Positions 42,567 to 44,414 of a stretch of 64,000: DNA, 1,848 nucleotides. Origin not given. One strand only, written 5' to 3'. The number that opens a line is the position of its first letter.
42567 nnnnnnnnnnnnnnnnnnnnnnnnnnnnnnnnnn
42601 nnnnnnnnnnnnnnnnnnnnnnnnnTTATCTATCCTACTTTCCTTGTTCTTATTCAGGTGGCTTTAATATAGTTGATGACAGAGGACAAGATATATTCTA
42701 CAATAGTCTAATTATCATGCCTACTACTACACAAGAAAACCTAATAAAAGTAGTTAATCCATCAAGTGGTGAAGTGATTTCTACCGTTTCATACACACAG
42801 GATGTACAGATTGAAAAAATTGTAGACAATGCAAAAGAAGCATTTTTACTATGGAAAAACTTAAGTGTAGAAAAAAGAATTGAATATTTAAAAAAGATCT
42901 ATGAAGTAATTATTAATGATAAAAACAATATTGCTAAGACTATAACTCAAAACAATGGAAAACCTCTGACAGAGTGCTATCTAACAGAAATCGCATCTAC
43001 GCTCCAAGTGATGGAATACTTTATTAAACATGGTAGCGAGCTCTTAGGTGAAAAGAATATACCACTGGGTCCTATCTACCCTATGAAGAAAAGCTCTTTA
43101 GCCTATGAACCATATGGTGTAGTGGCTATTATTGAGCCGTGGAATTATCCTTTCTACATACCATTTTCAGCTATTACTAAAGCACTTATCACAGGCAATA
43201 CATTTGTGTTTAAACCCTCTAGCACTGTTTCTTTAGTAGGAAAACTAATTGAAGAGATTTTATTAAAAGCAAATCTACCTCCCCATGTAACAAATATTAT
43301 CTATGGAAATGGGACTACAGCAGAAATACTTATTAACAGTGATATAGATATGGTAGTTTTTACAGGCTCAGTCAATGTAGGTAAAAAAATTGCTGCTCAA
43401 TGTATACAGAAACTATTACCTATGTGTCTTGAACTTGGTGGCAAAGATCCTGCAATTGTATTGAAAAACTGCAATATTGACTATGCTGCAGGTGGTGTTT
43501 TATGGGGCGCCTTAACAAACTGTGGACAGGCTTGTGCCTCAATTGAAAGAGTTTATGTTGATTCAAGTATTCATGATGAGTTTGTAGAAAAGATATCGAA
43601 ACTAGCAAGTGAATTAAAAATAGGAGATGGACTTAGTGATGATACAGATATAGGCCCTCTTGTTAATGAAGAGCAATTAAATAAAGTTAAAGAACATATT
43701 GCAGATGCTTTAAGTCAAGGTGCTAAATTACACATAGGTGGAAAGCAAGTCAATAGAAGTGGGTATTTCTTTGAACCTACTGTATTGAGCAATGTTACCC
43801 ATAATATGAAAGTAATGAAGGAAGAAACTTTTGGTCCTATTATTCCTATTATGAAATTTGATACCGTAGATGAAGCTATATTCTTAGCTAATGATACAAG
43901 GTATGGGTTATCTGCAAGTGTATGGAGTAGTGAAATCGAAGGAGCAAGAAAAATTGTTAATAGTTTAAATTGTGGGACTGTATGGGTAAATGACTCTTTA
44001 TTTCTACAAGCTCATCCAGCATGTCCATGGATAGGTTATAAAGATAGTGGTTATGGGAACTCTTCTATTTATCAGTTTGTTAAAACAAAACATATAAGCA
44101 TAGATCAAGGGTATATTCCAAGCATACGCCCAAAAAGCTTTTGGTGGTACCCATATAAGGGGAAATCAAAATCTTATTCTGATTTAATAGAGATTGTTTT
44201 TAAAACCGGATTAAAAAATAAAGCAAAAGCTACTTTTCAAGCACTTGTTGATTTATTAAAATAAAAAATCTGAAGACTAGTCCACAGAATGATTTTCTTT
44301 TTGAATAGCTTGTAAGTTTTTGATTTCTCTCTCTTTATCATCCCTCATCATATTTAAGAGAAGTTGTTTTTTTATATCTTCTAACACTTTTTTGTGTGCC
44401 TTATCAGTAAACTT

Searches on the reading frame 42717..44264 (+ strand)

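Call 63: search_protein_families(library=pfam, proteins=[window:42717-44264:+], max_evalue=0.001)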
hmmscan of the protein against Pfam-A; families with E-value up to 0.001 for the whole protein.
window:42717-44264:+ (515 aa): 2 families
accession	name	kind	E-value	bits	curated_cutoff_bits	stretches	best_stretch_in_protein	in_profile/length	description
PF00171.27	Aldedh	-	2.9e-143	478.2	23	1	6-453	6-450/461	Aldehyde dehydrogenase family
PF05893.19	LuxC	-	8e-06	25.4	21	1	29-300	3-259/401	Acyl-CoA reductase (LuxC)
